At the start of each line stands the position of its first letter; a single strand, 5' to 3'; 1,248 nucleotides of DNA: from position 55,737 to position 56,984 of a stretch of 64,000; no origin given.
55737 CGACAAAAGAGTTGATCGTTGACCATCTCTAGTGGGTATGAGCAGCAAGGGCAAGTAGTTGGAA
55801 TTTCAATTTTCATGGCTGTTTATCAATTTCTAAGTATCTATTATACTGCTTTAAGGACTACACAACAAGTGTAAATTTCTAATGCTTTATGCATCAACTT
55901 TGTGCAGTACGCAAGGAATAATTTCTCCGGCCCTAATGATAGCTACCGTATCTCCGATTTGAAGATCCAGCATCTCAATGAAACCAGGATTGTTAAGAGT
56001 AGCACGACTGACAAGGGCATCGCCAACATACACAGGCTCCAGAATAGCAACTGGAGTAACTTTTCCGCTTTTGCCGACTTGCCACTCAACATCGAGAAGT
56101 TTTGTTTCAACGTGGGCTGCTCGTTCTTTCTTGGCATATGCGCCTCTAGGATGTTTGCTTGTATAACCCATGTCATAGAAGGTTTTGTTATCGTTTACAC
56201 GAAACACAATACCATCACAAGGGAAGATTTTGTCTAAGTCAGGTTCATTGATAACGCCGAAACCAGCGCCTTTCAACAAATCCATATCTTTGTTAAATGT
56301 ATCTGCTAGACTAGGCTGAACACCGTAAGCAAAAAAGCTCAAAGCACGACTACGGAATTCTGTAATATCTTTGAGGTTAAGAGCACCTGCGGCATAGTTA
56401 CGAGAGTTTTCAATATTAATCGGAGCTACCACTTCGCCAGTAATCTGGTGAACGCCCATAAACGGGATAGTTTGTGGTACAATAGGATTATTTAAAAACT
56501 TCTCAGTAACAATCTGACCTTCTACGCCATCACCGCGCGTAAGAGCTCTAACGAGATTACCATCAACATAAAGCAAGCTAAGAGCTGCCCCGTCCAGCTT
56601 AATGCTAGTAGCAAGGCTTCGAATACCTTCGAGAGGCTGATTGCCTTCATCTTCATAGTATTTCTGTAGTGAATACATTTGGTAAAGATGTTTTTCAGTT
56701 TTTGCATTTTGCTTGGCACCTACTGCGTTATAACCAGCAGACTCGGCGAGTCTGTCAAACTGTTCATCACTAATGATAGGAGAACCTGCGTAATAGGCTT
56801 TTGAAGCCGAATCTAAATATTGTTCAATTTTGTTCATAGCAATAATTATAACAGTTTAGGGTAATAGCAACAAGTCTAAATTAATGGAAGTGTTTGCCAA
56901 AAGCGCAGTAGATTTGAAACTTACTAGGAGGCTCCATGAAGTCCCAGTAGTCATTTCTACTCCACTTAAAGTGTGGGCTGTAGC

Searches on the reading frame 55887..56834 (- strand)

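Call 75: search_protein_families(library=pfam, proteins=[window:55887-56834:-], max_evalue=0.001)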
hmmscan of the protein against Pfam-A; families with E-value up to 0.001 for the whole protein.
window:55887-56834:- (315 aa): 2 families
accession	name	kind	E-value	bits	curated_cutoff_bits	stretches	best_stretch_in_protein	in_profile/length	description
PF03120.22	DNA_ligase_OB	-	7.1e-27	93.5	32.9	1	243-313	1-71/79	NAD-dependent DNA ligase OB-fold domain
PF01653.23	DNA_ligase_aden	-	1.2e-25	90.9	27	2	46-197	6-191/253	NAD-dependent DNA ligase adenylation domain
